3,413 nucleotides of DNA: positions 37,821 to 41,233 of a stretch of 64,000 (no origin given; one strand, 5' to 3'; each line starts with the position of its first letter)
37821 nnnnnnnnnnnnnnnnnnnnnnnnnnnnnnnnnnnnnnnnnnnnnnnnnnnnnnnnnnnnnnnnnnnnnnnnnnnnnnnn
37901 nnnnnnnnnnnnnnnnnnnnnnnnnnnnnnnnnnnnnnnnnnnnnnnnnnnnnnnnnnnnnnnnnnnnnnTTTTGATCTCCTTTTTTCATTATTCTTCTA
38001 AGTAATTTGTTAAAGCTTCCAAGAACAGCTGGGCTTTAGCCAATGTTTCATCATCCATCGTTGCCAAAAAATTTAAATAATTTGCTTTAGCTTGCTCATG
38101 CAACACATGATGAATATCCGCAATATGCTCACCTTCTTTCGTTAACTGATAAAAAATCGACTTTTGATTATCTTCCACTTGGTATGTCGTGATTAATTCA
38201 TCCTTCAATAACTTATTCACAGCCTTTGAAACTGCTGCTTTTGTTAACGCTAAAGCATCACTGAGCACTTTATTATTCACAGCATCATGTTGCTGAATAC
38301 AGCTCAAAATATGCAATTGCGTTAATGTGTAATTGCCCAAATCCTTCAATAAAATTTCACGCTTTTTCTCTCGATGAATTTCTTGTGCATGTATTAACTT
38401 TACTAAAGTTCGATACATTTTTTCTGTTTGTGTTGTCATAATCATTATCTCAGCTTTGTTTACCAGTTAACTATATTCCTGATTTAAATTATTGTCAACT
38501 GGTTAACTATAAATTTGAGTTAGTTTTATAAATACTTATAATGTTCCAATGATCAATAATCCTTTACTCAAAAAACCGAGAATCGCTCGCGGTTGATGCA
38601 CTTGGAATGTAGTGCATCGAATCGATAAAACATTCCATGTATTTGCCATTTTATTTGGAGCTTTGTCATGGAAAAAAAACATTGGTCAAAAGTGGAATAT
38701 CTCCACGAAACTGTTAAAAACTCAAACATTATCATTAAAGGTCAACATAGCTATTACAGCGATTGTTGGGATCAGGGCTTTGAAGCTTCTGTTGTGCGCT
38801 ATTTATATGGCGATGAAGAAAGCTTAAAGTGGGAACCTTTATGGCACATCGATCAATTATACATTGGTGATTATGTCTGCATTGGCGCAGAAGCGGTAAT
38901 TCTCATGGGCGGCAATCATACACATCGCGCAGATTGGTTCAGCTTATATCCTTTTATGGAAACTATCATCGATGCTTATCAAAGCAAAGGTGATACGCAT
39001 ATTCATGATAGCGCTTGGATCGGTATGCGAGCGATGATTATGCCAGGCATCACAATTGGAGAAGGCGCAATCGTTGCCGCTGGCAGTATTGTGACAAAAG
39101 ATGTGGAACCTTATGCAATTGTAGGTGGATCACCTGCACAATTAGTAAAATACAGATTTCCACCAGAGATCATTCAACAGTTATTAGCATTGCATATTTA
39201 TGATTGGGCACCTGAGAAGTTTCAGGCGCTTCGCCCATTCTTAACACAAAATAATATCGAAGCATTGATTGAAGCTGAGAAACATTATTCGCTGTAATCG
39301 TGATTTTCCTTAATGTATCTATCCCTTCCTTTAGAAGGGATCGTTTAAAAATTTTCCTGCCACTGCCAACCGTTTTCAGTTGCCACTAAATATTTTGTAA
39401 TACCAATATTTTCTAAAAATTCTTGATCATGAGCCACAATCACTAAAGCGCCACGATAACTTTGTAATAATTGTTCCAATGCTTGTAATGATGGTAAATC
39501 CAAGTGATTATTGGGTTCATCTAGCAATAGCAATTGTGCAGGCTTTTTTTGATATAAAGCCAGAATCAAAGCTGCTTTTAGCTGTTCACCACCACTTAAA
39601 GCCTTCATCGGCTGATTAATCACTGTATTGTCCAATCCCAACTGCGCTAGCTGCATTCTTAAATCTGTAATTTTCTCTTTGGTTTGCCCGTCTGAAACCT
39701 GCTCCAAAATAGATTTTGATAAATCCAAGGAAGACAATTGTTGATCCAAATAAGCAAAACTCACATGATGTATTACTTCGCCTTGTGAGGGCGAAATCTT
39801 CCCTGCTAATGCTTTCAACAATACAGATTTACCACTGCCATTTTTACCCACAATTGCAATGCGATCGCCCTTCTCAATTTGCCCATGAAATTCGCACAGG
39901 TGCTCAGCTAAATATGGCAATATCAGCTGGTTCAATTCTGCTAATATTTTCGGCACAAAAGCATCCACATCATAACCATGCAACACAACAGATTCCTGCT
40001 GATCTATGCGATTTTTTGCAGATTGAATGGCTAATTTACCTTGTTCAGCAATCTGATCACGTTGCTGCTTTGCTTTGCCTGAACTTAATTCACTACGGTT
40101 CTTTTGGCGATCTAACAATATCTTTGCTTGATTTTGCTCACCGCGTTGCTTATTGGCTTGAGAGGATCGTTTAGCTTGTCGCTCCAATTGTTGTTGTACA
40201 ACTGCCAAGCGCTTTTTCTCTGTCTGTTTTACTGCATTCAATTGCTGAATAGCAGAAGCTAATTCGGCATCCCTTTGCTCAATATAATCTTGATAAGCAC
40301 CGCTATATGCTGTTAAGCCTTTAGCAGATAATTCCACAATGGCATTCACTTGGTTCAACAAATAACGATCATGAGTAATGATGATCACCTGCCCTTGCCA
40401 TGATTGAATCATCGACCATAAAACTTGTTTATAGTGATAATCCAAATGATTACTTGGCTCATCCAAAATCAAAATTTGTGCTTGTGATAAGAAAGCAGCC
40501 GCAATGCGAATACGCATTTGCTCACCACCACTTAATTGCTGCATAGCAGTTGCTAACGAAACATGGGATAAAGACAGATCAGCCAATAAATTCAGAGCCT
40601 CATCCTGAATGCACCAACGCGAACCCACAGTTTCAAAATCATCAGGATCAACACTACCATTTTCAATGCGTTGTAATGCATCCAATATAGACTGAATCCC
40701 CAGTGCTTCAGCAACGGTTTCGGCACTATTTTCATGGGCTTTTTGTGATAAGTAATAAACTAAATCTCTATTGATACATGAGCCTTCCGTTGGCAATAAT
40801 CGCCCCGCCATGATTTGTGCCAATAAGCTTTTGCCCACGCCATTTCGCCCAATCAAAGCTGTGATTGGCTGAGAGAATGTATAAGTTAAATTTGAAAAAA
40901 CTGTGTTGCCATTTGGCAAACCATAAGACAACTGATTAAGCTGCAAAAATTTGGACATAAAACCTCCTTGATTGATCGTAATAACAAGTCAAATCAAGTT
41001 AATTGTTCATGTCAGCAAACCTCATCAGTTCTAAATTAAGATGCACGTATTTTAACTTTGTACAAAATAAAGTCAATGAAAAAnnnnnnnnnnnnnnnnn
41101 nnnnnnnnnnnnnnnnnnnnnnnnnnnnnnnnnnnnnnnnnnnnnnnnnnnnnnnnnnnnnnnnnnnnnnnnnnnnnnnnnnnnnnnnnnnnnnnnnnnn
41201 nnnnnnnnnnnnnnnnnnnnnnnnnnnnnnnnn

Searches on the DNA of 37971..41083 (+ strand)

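Call 5: search_dna_similar(query=window:37971-41083:+, collection=plasmids, mode=near, max_rows=30)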
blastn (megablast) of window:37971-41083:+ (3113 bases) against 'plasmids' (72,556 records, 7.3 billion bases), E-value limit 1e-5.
Records with a match: 83; places in all: 100; records where one place covers at least 80% of the query: 83.
Best place of each record, by identity: >=99% 81; 95-99% 2.
By first word of the organism name: Escherichia 63; Klebsiella 12; Enterobacter 3; Citrobacter 2; Leclercia 1; Morganella 1; Salmonella 1.
By predicted mobility (MOB-suite, as given by PLSDB): conjugative 59; non-mobilizable 22; mobilizable 2.
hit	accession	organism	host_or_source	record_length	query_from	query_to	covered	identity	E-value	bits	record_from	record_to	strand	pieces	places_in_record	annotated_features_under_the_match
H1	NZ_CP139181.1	Escherichia coli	chicken,environmental sample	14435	1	3113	100%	100.0%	0e+0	5750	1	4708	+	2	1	ATP-binding cassette domain-containing protein | CatB-related O-acetyltransferase | MarR family transcriptional regulator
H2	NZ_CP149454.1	Escherichia coli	chicken,environment sample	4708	1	3113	100%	100.0%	0e+0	5750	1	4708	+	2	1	CatB-related O-acetyltransferase | MarR family transcriptional regulator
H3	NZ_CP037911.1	Escherichia coli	pig,feces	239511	1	3113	100%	100.0%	0e+0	5749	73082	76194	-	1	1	ATP-binding cassette domain-containing protein | CatB-related O-acetyltransferase | MarR family transcriptional regulator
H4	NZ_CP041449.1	Escherichia coli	Pork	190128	1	3113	100%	100.0%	0e+0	5749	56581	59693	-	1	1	ATP-binding cassette domain-containing protein | CatB-related O-acetyltransferase | MarR family transcriptional regulator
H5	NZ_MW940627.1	Citrobacter sp.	-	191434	1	3113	100%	100.0%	0e+0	5749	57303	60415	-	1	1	ATP-binding cassette domain-containing protein | CatB-related O-acetyltransferase | MarR family transcriptional regulator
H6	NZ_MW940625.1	Escherichia sp.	-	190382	1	3113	100%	100.0%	0e+0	5749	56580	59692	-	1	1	ATP-binding cassette domain-containing protein | CatB-related O-acetyltransferase | MarR family transcriptional regulator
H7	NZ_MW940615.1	Klebsiella sp.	-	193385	1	3113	100%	100.0%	0e+0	5749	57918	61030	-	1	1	ATP-binding cassette domain-containing protein | CatB-related O-acetyltransferase | MarR family transcriptional regulator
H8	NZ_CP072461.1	Klebsiella pneumoniae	swine,genomic assembly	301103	1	3113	100%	100.0%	0e+0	5749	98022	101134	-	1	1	ATP-binding cassette domain-containing protein | CatB-related O-acetyltransferase | MarR family transcriptional regulator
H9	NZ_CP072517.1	Klebsiella quasipneumoniae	swine,genomic assembly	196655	1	3113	100%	100.0%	0e+0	5749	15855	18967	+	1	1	ATP-binding cassette domain-containing protein | CatB-related O-acetyltransferase | MarR family transcriptional regulator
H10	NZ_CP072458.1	Klebsiella pneumoniae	swine,genomic assembly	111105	1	3113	100%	100.0%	0e+0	5749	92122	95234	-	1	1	ATP-binding cassette domain-containing protein | CatB-related O-acetyltransferase | MarR family transcriptional regulator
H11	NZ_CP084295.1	Citrobacter werkmanii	a feces sample of chicken origin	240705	1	3113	100%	100.0%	0e+0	5749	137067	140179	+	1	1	ATP-binding cassette domain-containing protein | CatB-related O-acetyltransferase | MarR family transcriptional regulator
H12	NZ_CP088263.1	Leclercia sp. G3L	swine,metagenomic assembly,feces swab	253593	1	3113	100%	100.0%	0e+0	5749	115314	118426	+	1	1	ATP-binding cassette domain-containing protein | CatB-related O-acetyltransferase | MarR family transcriptional regulator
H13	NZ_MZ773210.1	Enterobacter cloacae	-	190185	1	3113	100%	100.0%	0e+0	5749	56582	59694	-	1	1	ATP-binding cassette domain-containing protein | CatB-related O-acetyltransferase | MarR family transcriptional regulator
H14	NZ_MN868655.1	Escherichia coli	-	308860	1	3113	100%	100.0%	0e+0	5749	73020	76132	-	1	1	ATP-binding cassette domain-containing protein | CatB-related O-acetyltransferase | MarR family transcriptional regulator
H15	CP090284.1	Escherichia coli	Homo sapiens,anal swab specimens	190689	1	3113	100%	100.0%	0e+0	5749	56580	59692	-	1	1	ATP-binding cassette domain-containing protein | CatB-related O-acetyltransferase | MarR family transcriptional regulator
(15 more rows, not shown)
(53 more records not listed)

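Call 59: search_rna_families(sources=[L031, L080, L072], threshold=gathering)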
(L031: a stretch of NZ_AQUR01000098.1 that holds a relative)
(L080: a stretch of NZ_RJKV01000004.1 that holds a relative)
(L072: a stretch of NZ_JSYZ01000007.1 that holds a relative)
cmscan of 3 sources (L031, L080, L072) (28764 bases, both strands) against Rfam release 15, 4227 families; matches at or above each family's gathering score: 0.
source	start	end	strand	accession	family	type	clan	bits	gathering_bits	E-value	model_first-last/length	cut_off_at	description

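Call 82: search_dna_similar(query=L009:3298-6887:+, collection=plasmids, mode=near, max_rows=12)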
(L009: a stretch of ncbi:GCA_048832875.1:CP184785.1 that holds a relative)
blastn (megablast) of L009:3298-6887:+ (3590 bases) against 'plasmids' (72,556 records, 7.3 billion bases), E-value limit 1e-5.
Records with a match: 25; places in all: 28; records where one place covers at least 80% of the query: 23.
Best place of each record, by identity: >=99% 25.
By first word of the organism name: Escherichia 16; Proteus 5; Klebsiella 2; Salmonella 1; Shewanella 1.
By predicted mobility (MOB-suite, as given by PLSDB): conjugative 16; mobilizable 8; non-mobilizable 1.
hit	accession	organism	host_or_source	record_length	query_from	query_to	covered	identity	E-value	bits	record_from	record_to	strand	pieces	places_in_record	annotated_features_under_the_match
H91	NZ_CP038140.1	Escherichia coli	pig,feces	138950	1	3590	100%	100.0%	0e+0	6630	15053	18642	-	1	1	ATP-binding cassette domain-containing protein | BCCT family transporter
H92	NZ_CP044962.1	Salmonella enterica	Homo sapiens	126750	1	3590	100%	100.0%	0e+0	6630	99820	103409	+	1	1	ATP-binding cassette domain-containing protein | BCCT family transporter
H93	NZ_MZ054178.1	Escherichia coli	-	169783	1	3590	100%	100.0%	0e+0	6630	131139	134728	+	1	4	ATP-binding cassette domain-containing protein | BCCT family transporter | hypothetical protein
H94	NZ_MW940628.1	Escherichia sp.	-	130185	1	3590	100%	100.0%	0e+0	6630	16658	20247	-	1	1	ATP-binding cassette domain-containing protein | BCCT family transporter | hypothetical protein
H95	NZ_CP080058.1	Escherichia coli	Homo sapiens,tissue sample,Human feces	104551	1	3590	100%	100.0%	0e+0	6630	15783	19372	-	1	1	ATP-binding cassette domain-containing protein | BCCT family transporter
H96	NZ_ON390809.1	Proteus vulgaris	-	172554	1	3590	100%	100.0%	0e+0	6630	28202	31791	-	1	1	ATP-binding cassette domain-containing protein | BCCT family transporter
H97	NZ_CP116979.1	Escherichia coli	Sus scrofa,whole genome,feces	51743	1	3590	100%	100.0%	0e+0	6630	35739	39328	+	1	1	ATP-binding cassette domain-containing protein | BCCT family transporter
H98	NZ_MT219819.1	Escherichia coli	-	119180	1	3590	100%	100.0%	0e+0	6630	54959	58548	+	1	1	ATP-binding cassette domain-containing protein | BCCT family transporter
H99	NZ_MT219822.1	Escherichia coli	-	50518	1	3590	100%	100.0%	0e+0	6630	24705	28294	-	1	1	ATP-binding cassette domain-containing protein | BCCT family transporter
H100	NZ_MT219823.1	Escherichia coli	-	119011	1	3590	100%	100.0%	0e+0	6630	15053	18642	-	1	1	ATP-binding cassette domain-containing protein | BCCT family transporter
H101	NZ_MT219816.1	Escherichia coli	-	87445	1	3590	100%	100.0%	0e+0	6630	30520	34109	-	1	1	ATP-binding cassette domain-containing protein | BCCT family transporter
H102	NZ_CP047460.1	Escherichia coli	a feces sample of swine origin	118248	1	3590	100%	100.0%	0e+0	6630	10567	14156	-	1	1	ATP-binding cassette domain-containing protein | BCCT family transporter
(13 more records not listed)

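Call 83: search_dna_similar(query=L004:31-2129:+, collection=plasmids, mode=near, max_rows=8, rows=spread)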
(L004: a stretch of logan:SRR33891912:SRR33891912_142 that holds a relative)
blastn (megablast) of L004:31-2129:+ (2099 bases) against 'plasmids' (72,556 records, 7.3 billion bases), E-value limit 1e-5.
Records with a match: 83; places in all: 99; records where one place covers at least 80% of the query: 81.
Best place of each record, by identity: 90-95% 81; 80-90% 2.
By first word of the organism name: Escherichia 63; Klebsiella 12; Enterobacter 3; Citrobacter 2; Leclercia 1; Morganella 1; Salmonella 1.
By predicted mobility (MOB-suite, as given by PLSDB): conjugative 59; non-mobilizable 22; mobilizable 2.
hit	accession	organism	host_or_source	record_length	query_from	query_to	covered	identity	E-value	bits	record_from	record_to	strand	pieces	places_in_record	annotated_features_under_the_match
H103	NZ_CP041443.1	Escherichia coli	Pork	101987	327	2091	84%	91.4%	0e+0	2423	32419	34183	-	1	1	ATP-binding cassette domain-containing protein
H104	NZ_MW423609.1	Escherichia coli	-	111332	327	2091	84%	91.4%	0e+0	2423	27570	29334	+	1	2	ATP-binding cassette domain-containing protein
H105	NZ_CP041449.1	Escherichia coli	Pork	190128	327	2091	84%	91.4%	0e+0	2418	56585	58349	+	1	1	ATP-binding cassette domain-containing protein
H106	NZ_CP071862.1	Enterobacter cloacae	swine,genomic assembly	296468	327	2091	84%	91.4%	0e+0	2418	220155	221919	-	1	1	ATP-binding cassette domain-containing protein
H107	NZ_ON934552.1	Escherichia coli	-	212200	327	2091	84%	91.4%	0e+0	2418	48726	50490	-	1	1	ATP-binding cassette domain-containing protein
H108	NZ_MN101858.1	Escherichia coli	Laboratory strain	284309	327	2091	84%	91.4%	0e+0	2418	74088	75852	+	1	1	ATP-binding cassette domain-containing protein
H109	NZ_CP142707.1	Escherichia coli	dog,faecal sample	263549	327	2091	84%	91.4%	0e+0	2418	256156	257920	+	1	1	ATP-binding cassette domain-containing protein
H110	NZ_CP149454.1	Escherichia coli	chicken,environment sample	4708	915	2091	56%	90.0%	0e+0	1520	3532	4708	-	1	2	none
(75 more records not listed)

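Call 99: get_annotated_region(hit=H3, flank=6500)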
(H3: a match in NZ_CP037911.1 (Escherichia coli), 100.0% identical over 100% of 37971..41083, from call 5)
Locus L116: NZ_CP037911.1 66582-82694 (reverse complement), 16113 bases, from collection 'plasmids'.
description: Escherichia coli strain YSP8-1 plasmid pYSP8-1, complete sequence
organism: Escherichia coli (NCBI taxid 562)
taxonomy: Bacteria; Pseudomonadota; Gammaproteobacteria; Enterobacterales; Enterobacteriaceae; Escherichia; Escherichia coli
host: -; source: pig,feces; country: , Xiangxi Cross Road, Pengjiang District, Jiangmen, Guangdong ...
typing (MOB-suite, as given by PLSDB): conjugative; replicon IncHI1B,IncX4; relaxase MOBH,MOBP; mating-pair formation MPF_T
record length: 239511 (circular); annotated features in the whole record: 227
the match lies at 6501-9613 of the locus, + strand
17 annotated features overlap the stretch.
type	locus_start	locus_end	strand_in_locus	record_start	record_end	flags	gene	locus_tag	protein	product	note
CDS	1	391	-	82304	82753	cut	-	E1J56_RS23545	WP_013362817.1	hypothetical protein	-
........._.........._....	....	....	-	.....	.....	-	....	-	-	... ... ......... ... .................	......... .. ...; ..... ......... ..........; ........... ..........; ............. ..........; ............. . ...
predicted_resistance_gene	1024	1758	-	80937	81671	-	erm(B)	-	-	23S rRNA (adenine(2058)-N(6))-methyltransferase Erm(B)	predicted by amrfinderplus; class LINCOSAMIDE/MACROLIDE/STREPTOGRAMIN; identity 99.59%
CDS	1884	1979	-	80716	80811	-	-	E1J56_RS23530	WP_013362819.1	23S rRNA methyltransferase attenuation leader peptide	GO:0046677 - response to antibiotic [Evidence IEA]; GO:0031556 - transcriptional attenuation by ribosome [Evidence IEA]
CDS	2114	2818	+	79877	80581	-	-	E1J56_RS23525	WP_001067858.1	IS6-like element IS26 family transposase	GO:0006313 - DNA transposition [Evidence IEA]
CDS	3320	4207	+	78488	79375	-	mph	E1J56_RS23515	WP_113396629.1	Mph(E)/Mph(G) family macrolide 2'-phosphotransferase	-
CDS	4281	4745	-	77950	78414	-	-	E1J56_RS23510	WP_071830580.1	ATP-binding protein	-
CDS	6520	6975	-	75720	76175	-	-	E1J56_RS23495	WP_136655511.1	MarR family transcriptional regulator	GO:0006355 - regulation of DNA-templated transcription [Evidence IEA]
CDS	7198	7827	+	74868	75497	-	-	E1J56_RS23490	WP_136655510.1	CatB-related O-acetyltransferase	GO:0046677 - response to antibiotic [Evidence IEA]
CDS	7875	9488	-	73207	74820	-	-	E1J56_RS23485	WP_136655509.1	ATP-binding cassette domain-containing protein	-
CDS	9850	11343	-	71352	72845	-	-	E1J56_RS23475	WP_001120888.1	IS91-like element ISVsa3 family transposase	GO:0006313 - DNA transposition [Evidence IEA]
CDS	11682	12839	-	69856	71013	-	-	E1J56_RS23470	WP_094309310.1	tetracycline-inactivating monooxygenase Tet(X4)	-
predicted_resistance_gene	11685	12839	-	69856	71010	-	tet(X4)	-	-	tetracycline-inactivating monooxygenase Tet(X4)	predicted by amrfinderplus; class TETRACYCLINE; identity 100.0%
CDS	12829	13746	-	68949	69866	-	estT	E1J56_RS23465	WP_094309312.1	macrolide hydrolase EstT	-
CDS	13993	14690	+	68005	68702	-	-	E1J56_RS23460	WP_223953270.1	IS1-like element IS1B family transposase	GO:0006313 - DNA transposition [Evidence IEA]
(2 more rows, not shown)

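Call 104: search_dna_similar(query=window:37971-41083:+, collection=ecoli_genomes, mode=near, max_rows=6)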
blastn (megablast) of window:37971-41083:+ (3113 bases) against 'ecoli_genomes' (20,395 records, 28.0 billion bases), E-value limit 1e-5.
Records with a match: 48; places in all: 63; records where one place covers at least 80% of the query: 48.
Genomes with a match: 45 of 5426; with a place that covers at least 80% of the query: 45. Places per genome that has any: lowest 1, median 1, highest 6. On chromosomes: 1 places; on plasmids: 62.
Best place of each record, by identity: >=99% 48.
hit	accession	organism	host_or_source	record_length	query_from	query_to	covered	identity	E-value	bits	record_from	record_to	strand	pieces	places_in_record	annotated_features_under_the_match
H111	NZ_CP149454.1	Escherichia coli strain JX21CE33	chicken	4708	1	3113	100%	100.0%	0e+0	5750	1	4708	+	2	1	ABC-F family ATP-binding cassette domain-containing protein | IS91-like element ISCR2 family transposase | CatB-related O-acetyltransferase | MarR family transcriptional regulator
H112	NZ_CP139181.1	Escherichia coli strain JX21CE33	chicken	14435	1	3113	100%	100.0%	0e+0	5750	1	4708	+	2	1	IS91-like element ISCR2 family transposase | ATP-binding cassette domain-containing protein (x2) | CatB-related O-acetyltransferase | MarR family transcriptional regulator | IS1 family transposase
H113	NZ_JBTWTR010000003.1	Escherichia coli strain DXMF6-3R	Giant panda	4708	1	3113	100%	100.0%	0e+0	5750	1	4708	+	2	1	ABC-F family ATP-binding cassette domain-containing protein | IS91-like element ISCR2 family transposase | CatB-related O-acetyltransferase | MarR family transcriptional regulator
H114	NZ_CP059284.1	Escherichia coli strain SY3626_hybrid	chicken meat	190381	1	3113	100%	100.0%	0e+0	5749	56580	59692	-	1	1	ABC-F family ATP-binding cassette domain-containing protein | CatB-related O-acetyltransferase | MarR family transcriptional regulator | IS91-like element ISCR2 family transposase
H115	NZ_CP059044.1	Escherichia coli strain SY3626C1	chicken meat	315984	1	3113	100%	100.0%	0e+0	5749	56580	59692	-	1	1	ABC-F family ATP-binding cassette domain-containing protein | CatB-related O-acetyltransferase | MarR family transcriptional regulator | IS91-like element ISCR2 family transposase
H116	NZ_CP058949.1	Escherichia coli strain SY3626C5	missing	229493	1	3113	100%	100.0%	0e+0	5749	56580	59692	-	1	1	ABC-F family ATP-binding cassette domain-containing protein | CatB-related O-acetyltransferase | MarR family transcriptional regulator | IS91-like element ISCR2 family transposase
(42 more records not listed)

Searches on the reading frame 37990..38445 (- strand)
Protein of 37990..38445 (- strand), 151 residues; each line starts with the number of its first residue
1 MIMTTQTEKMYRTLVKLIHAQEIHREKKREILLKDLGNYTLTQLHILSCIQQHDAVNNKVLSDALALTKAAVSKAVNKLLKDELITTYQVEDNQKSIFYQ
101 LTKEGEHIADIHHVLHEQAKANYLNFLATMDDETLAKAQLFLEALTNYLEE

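Call 4: search_protein_families(proteins=[window:37990-38445:-], library=ncbifam, max_evalue=0.001)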
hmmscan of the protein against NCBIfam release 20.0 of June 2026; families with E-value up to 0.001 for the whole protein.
window:37990-38445:- (151 aa): 12 families
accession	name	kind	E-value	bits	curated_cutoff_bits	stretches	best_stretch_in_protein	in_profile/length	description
NF038251.1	AdcR_fam_Zn_TF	equivalog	6.5e-15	55.6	175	1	23-147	15-141/143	zinc-dependent MarR family transcriptional regulator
NF050133.1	TransRegFabT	equivalog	6.9e-10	39.4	200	1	38-151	26-136/138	fatty acid biosynthesis transcriptional regulator FabT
TIGR02337.1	HpaR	equivalog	3.8e-08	33.2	121.2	1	15-144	4-128/130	homoprotocatechuate degradation operon regulator HpaR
NF045593.1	bilirub_TF_BilQ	equivalog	9.4e-08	31.8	125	1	43-137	32-126/135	bilirubin utilization transcriptional regulator BilQ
NF053606.1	Sta1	subfamily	2.1e-06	27.8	80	1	42-101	21-83/100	Sta1 family transcriptional regulator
NF040939.2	trans_reg_lrs14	equivalog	0.0001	22.3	90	1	42-94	22-75/103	Lrs14 family HTH-type transcriptional regulator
NF053814.1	teico_TcaR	equivalog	0.00019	21.6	170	1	33-145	27-141/151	MarR family transcriptional regulator TcaR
NF008565.1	PRK11512.1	equivalog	0.00022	21.2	240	1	14-125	11-124/144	multiple antibiotic resistance transcriptional regulator MarR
TIGR04472.1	reg_rSAM_mob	hypoth_equivalog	0.00039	20.5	240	1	34-150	24-137/141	radical SAM mobile pair system MarR family transcriptional regulator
NF053777.1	Saro0803TransReg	equivalog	0.0004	20.1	200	1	39-109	35-105/140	Saro_0803 family transcriptional regulator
NF007491.0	PRK10086.1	equivalog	0.00041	19.3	316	1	26-109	4-81/313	DNA-binding transcriptional regulator DsdC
NF033788.1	HTH_metalloreg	subfamily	0.00042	20.1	55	1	42-104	12-71/77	metalloregulator ArsR/SmtB family transcription factor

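Call 90: search_protein_families(proteins=[window:37990-38445:-], library=padloc, max_evalue=0.001)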
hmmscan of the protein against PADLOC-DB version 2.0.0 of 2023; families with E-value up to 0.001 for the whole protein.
window:37990-38445:- (151 aa): 6 families
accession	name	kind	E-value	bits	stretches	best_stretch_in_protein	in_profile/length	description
PDLC01879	CARF3--CARF_TM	-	1.4e-06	26.1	1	36-108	151-216/222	-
PDLC01848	CARF3--CARF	-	1.9e-05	22.5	1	37-112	133-196/197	-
PDLC01866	CARF3--CARF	-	0.00017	19.6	1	42-106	140-201/207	-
PDLC03963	SoFic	-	0.00067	17.1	1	6-99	259-350/361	-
PDLC01438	Csa3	-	0.00074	17.6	1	32-120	141-218/305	"CAS-I,CAS-II,CAS-III,CAS-IV,CAS-V,CAS-VI; associated_signaling"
PDLC01875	CARF3--CARF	-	0.00091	17.1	0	44-109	149-211/219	-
